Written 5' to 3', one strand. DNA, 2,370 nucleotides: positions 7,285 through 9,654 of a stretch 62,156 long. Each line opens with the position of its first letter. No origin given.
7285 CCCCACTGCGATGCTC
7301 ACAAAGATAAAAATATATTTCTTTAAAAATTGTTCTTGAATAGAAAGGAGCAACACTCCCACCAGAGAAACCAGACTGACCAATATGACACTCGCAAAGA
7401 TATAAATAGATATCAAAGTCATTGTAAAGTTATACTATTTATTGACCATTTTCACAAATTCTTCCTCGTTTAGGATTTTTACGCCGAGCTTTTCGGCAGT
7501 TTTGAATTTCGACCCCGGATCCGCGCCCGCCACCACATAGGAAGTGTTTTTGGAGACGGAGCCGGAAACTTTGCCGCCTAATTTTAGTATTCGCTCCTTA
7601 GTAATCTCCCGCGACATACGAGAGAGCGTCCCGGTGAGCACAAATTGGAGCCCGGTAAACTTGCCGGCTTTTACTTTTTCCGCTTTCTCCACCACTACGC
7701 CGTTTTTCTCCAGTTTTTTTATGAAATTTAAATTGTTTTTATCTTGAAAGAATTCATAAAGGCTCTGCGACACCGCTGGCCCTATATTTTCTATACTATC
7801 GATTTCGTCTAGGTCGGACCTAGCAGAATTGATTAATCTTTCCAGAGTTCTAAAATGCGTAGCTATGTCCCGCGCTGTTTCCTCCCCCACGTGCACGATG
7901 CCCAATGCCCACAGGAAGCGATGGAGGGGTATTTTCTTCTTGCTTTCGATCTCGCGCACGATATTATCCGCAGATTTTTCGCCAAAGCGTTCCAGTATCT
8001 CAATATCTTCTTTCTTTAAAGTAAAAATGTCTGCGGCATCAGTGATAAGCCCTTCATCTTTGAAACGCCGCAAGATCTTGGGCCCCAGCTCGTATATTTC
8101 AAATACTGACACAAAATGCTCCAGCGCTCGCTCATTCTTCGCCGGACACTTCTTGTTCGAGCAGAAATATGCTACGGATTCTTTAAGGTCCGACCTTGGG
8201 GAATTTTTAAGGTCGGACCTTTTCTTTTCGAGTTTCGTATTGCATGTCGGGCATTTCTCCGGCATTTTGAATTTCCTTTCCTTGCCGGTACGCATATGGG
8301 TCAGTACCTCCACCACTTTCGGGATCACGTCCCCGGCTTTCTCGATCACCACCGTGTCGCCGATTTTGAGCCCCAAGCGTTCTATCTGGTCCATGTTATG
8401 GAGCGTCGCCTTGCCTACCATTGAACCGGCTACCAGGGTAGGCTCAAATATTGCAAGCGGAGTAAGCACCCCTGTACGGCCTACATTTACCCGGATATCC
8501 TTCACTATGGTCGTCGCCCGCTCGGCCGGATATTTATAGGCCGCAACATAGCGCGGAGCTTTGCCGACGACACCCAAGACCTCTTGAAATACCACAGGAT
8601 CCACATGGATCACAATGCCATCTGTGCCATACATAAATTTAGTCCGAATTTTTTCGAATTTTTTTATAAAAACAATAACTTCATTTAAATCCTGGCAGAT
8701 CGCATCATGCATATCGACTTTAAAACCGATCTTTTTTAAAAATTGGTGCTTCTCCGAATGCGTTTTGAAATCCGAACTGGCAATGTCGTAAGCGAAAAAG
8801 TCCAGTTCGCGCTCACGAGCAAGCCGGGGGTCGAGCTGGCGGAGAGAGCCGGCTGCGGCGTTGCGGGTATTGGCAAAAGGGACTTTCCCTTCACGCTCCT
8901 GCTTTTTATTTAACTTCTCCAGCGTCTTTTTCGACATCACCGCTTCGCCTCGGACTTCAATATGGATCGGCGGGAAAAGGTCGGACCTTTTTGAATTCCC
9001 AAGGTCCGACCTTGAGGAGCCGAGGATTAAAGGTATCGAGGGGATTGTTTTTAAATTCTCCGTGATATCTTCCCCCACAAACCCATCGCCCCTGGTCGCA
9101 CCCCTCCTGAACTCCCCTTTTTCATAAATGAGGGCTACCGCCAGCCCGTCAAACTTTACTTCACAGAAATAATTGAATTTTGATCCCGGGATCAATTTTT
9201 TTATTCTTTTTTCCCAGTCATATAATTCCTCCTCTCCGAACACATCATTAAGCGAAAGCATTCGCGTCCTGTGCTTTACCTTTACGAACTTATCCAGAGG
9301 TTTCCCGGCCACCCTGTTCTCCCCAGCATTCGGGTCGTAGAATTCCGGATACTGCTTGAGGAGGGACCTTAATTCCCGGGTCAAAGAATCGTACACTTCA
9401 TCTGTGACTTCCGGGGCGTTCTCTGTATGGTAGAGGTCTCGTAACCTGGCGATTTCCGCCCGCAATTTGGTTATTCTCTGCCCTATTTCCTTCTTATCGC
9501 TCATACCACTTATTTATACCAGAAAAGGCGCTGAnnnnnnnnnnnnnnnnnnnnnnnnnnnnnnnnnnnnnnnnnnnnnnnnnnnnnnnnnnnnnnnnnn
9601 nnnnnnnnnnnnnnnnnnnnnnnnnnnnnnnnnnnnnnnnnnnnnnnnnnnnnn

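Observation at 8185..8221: R1: a 37-nt hairpin element (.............-N10/11-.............) inserted in frame into essential genes, shown here in the LigA zinc-finger loop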

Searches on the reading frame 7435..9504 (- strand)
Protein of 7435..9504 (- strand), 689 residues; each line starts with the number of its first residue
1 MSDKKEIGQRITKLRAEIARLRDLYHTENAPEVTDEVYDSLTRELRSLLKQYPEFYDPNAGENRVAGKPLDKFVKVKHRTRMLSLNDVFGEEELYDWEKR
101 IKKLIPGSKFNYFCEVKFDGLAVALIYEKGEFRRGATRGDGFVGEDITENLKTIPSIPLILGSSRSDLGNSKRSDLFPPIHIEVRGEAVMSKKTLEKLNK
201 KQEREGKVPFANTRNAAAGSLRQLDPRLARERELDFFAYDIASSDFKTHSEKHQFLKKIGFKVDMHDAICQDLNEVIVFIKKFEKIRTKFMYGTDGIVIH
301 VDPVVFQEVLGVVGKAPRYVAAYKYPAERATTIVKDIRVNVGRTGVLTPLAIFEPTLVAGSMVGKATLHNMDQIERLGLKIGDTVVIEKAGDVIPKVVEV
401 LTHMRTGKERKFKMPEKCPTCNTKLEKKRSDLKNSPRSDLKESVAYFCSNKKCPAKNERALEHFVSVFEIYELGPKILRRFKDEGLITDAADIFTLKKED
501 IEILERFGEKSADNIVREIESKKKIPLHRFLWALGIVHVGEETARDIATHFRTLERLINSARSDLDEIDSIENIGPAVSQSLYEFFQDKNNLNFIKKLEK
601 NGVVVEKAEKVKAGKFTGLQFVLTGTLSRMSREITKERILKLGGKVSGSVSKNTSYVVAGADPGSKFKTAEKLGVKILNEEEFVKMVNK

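Call 15: search_solved_structures(query=window:7435-9504:-, show_alignments=2, max_evalue=1e-20)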
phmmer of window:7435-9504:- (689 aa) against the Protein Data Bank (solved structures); distinct sequences matched with E-value up to 1e-20: 27.
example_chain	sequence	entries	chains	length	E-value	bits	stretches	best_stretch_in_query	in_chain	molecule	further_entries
2owo_A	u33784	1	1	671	8.8e-148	497.1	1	6-687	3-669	DNA ligase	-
5tt5_A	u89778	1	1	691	5.2e-147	494.5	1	6-687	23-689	DNA ligase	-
1dgs_A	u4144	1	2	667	9.9e-130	437.5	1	4-686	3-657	DNA LIGASE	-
4glx_A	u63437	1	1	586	3.6e-127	429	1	6-603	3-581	DNA ligase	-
1v9p_A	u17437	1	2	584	2e-115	390.2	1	4-606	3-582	DNA ligase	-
8ak4_A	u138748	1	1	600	8.3e-104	351.8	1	10-610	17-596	DNA ligase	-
3sgi_A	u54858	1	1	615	2.3e-100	340.4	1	14-599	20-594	DNA ligase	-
1b04_A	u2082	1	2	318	3.9e-73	250.5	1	3-332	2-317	PROTEIN (DNA LIGASE)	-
1ta8_A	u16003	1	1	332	5.7e-70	240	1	10-335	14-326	DNA ligase, NAD-dependent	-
1tae_A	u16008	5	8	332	9.1e-70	239.3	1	10-335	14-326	DNA ligase, NAD-dependent | DNA ligase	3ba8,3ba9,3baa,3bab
4eeq_A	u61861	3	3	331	2.7e-69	237.8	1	10-333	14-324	DNA ligase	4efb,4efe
4lh6_A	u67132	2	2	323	9.1e-69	236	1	10-332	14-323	DNA ligase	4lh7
8jyd_A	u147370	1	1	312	8.8e-62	213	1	10-326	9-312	DNA ligase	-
3jsl_A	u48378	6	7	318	1.5e-61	212.2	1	7-329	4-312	DNA ligase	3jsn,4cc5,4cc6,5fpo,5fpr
4uco_A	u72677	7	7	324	4.3e-61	210.7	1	10-332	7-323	DNA LIGASE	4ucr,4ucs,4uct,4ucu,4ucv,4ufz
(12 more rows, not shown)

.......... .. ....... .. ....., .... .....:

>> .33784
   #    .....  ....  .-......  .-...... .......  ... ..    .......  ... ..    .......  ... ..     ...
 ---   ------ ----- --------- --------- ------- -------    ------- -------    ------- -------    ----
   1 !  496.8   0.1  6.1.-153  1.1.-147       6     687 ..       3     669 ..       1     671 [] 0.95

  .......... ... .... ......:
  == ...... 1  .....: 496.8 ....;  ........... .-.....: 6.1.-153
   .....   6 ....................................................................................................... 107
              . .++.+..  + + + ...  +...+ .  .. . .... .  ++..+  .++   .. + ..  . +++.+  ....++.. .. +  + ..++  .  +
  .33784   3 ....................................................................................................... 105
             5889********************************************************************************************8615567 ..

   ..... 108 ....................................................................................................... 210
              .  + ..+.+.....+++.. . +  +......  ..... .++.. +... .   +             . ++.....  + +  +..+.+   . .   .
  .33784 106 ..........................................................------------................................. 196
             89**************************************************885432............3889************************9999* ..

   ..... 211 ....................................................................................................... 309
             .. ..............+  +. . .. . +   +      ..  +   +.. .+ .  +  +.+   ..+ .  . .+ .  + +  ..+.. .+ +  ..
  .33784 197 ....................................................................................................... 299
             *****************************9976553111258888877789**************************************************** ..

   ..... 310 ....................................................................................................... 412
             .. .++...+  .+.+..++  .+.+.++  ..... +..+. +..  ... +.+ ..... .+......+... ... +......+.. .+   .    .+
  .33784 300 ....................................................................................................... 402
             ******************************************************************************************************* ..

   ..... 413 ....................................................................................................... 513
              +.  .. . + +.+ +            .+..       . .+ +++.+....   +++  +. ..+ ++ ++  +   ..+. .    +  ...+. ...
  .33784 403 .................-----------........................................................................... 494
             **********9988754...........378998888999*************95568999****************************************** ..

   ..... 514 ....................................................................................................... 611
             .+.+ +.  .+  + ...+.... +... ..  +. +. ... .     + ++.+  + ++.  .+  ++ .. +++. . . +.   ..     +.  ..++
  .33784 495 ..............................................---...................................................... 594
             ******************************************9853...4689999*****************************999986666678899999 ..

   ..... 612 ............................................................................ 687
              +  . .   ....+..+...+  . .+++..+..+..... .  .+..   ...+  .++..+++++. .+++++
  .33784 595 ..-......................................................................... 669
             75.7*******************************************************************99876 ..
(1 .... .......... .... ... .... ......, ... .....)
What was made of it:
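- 8967..9023 (.): Long-form R1 copy in the ligA adenylation domain. Core is 8977-9013, encoding aa 164-176. Layout: outer helix 8967-8971 / 9019-9023, 5x5 internal loop GGGAA / GAGGA, 13-bp stem, and loop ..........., which is inverted relative to the other copies. There is a 12-aa gap against E. coli LigA (call 15).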

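Call 17: find_homologous_proteins(query=window:7435-9504:-, max_evalue=1e-30)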
Query window:7435-9504:- (689 aa): 8000 proteins with E <= 1e-30 among 8000 candidates; the best 120 are listed.
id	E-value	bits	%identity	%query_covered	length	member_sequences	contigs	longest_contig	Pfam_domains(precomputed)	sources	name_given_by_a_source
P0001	0.0e+0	1530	100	100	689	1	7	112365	PF12826.14,PF03120.23,PF14520.13,PF01653.24,PF00533.34,PF22745.3,PF12738.14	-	-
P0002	0.0e+0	1525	100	100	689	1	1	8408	PF12826.14,PF03120.23,PF14520.13,PF01653.24,PF00533.34,PF22745.3,PF12738.14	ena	-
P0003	0.0e+0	1470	99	97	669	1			PF12826.14,PF03120.23,PF14520.13,PF01653.24,PF00533.34,PF22745.3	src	-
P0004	0.0e+0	1314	86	100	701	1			PF12826.14,PF03120.23,PF14520.13,PF01653.24,PF00533.34,PF22745.3,PF12738.14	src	-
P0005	0.0e+0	1108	74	99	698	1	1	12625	PF12826.14,PF03120.23,PF14520.13,PF01653.24,PF00533.34,PF22745.3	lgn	-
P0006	0.0e+0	1103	70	99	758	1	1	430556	PF12826.14,PF03120.23,PF14520.13,PF01653.24,PF00533.34,PF22745.3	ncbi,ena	-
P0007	0.0e+0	1102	73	99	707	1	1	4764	PF12826.14,PF03120.23,PF14520.13,PF01653.24,PF00533.34,PF22745.3,PF12738.14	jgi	jgi:DNA ligase (NAD+)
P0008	0.0e+0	1100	74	99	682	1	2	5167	PF12826.14,PF03120.23,PF14520.13,PF01653.24,PF00533.34,PF22745.3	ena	-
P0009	0.0e+0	1097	75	99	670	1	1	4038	PF12826.14,PF03120.23,PF14520.13,PF01653.24,PF00533.34,PF03119.22,PF22745.3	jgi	jgi:DNA ligase (NAD+)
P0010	0.0e+0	1096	74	100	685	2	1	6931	PF12826.14,PF03120.23,PF14520.13,PF01653.24,PF00533.34,PF03119.22,PF22745.3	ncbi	-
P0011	0.0e+0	1093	73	100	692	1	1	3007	PF12826.14,PF03120.23,PF14520.13,PF01653.24,PF00533.34,PF03119.22,PF22745.3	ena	-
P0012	0.0e+0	1092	73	99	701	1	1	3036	PF12826.14,PF03120.23,PF14520.13,PF01653.24,PF00533.34,PF22745.3,PF12738.14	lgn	-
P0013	0.0e+0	1092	74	99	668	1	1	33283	PF12826.14,PF03120.23,PF14520.13,PF01653.24,PF00533.34,PF22745.3,PF12738.14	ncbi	-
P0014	0.0e+0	1092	70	100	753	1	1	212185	PF12826.14,PF03120.23,PF14520.13,PF01653.24,PF00533.34,PF22745.3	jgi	jgi:DNA ligase (NAD+)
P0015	0.0e+0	1092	73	99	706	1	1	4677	PF12826.14,PF03120.23,PF14520.13,PF01653.24,PF00533.34,PF22745.3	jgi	jgi:DNA ligase (NAD+)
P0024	0.0e+0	1082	71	99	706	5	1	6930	PF12826.14,PF03120.23,PF14520.13,PF01653.24,PF00533.34,PF22745.3,PF12738.14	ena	-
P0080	0.0e+0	1062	73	100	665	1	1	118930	PF12826.14,PF03120.23,PF14520.13,PF01653.24,PF00533.34,PF22745.3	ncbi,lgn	ncbi:MAG: NAD-dependent DNA ligase LigA [Patescibacteria group bacterium]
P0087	0.0e+0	1059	69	100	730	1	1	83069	PF12826.14,PF03120.23,PF14520.13,PF01653.24,PF00533.34,PF03119.22,PF22745.3,PF12738.14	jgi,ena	-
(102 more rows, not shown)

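Call 45: find_encoding_contigs(protein=P0013, flank=200, max_places=1)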
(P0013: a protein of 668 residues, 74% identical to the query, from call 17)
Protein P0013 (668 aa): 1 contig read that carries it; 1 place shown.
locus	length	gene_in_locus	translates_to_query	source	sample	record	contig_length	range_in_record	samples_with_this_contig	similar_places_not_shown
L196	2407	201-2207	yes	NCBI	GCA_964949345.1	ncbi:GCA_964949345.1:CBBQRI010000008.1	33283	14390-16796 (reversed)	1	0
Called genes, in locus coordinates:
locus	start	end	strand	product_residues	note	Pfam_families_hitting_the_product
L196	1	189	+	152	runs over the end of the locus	-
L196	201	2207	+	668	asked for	PF22745:Nlig-Ia, PF01653:DNA_ligase_aden, PF03120:OB_DNA_ligase, PF14520:HHH_5 (faint), PF12826:HHH_2, PF00533:BRCT, PF12738:PTCB-BRCT (faint)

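Call 46: find_encoding_contigs(protein=P0080, flank=200, max_places=1)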
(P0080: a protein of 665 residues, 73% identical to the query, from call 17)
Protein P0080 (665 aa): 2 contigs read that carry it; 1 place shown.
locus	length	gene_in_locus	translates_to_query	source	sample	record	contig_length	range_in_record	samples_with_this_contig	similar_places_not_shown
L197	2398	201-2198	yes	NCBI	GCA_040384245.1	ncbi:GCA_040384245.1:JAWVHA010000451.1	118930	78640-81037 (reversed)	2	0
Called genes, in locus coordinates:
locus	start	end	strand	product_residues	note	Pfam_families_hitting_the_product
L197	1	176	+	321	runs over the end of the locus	-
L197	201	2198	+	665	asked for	PF22745:Nlig-Ia, PF01653:DNA_ligase_aden, PF03120:OB_DNA_ligase, PF14520:HHH_5 (faint), PF12826:HHH_2, PF00533:BRCT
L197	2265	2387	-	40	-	-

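Call 47: find_encoding_contigs(protein=P0024, flank=200, max_places=1)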
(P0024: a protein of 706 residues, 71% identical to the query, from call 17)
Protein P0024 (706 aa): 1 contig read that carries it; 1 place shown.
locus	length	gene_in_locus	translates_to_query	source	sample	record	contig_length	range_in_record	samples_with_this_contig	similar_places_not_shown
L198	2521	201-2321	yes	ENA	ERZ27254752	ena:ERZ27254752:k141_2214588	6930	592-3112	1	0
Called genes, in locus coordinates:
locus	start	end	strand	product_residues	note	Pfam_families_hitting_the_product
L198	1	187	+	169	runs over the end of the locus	-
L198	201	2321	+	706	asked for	PF22745:Nlig-Ia, PF01653:DNA_ligase_aden, PF03120:OB_DNA_ligase, PF14520:HHH_5 (faint), PF12826:HHH_2, PF00533:BRCT, PF12738:PTCB-BRCT (faint)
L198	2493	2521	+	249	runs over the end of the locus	PF01509:TruB_N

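Call 48: find_encoding_contigs(protein=P0087, flank=200, max_places=1)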
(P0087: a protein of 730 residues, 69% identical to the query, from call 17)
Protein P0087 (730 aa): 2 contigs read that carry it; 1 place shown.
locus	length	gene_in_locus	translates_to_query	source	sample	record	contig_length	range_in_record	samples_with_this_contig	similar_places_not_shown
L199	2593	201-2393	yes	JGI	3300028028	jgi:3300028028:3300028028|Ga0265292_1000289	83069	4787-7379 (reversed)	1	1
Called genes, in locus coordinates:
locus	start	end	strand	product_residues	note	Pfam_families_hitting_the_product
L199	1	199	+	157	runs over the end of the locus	-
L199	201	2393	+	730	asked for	PF22745:Nlig-Ia, PF01653:DNA_ligase_aden, PF03120:OB_DNA_ligase, PF03119:DNA_ligase_ZBD (faint), PF14520:HHH_5 (faint), PF12826:HHH_2, PF00533:BRCT, PF12738:PTCB-BRCT (weak)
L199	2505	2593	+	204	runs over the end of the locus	PF01135:PCMT, PF00398:RrnaAD (weak), PF08704:GCD14 (weak), PF01269:Fibrillarin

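Call 49: find_encoding_contigs(protein=P0004, flank=5000, max_places=1)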
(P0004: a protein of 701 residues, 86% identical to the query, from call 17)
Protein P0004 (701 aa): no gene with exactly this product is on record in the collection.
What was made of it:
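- Tried and rejected: The 86% LigA relative P0004 has no contig on record (call 49).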

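Call 60: predict_structure(alignment_id=A1)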
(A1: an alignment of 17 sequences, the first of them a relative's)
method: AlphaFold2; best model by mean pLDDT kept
length: 689 residues; sequences in the alignment: 17
mean_pLDDT: 69.3   pTM: 0.46
mean pLDDT of the five models: 69.3, 65.6, 60.2, 56.6, 56.1
residues with pLDDT >= 90: 9; 70-90: 380; 50-70: 198; < 50: 102
segments of 3 or more residues with pLDDT < 50: 73-88, 139-143, 164-175, 241-247, 304-318, 429-444, 456-475, 505-509
pLDDT, mean of each block of 10 residues (from residue 1): 75 84 65 61 85 84 64 42 39 71 64 77 81 70 63 89 51 53 81 85 73 74 79 82 46 74 78 85 80 76 51 41 68 82 57 70 57 69 79 66 85 79 66 36 56 49 39 50 67 79 55 69 78 63 70 87 76 60 78 82 79 72 74 69 76 82 74 86 79
secondary structure, 60 per line:
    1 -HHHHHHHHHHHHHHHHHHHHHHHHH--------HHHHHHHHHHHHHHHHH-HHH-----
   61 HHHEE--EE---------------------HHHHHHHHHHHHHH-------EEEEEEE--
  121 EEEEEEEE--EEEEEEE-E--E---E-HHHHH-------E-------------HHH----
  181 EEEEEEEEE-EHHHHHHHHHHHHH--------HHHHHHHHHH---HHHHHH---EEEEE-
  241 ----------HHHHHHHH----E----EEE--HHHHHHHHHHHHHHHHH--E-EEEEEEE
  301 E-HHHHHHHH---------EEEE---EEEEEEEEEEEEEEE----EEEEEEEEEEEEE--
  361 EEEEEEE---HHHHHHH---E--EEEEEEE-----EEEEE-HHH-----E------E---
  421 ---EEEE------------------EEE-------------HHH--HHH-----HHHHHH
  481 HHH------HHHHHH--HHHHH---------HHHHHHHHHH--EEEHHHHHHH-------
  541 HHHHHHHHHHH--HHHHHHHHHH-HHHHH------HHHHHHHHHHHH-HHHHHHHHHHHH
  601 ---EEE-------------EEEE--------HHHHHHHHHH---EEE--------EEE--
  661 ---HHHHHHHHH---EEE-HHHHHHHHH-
elements in order (helices of 4 or more, strands of 3 or more residues): H2-26 H35-51 H91-104 E112-118 E121-128 E131-137 H148-152 E181-189 H192-204 H213-222 H226-231 E235-239 H251-258 E268-270 H273-289 E294-301 H303-310 E320-323 E327-341 E346-358 E361-367 H371-377 E384-390 E396-400 E424-427 E446-448 H475-483 H490-495 H498-502 H512-521 E524-526 H527-533 H541-551 H554-563 H565-569 H576-587 H589-600 E604-606 E620-623 H632-641 E645-647 E656-658 H664-672 E676-678 H680-688
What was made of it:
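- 8185..8221 (.): R1 copy (37 nt; arms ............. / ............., loop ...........) in the ligA Zn-finger loop. It encodes aa 428-440, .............. E. coli LigA 2owo has an 11-aa gap here (call 15). pLDDT is below 50 over residues 429-444 (call 60).
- The inserts fall in the pLDDT<50 segments 164-175 and 429-444 (call 60).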

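Call 61: list_cluster_members(proteins=[window:7435-9504:-, window:45328-47079:-, window:53286-54947:-, window:51310-52788:-])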
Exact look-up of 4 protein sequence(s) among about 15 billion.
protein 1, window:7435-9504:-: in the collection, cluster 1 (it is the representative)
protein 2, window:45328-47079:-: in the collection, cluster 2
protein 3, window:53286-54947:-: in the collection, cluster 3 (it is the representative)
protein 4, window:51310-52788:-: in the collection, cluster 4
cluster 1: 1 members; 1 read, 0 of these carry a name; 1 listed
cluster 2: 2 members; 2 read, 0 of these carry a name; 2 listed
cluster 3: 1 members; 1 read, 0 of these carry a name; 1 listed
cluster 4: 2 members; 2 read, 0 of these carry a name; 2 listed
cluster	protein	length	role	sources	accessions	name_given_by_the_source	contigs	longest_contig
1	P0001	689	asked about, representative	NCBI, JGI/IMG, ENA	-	-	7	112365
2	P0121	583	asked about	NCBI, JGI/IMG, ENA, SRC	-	-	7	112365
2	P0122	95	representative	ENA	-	-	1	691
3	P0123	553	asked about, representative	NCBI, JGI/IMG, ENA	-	-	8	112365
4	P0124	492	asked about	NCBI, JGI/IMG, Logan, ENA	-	-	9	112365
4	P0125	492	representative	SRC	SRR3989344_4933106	-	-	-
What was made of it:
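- Tried and rejected: Close relatives for filled-versus-empty comparison: cluster look-up found no length variants (call 61).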
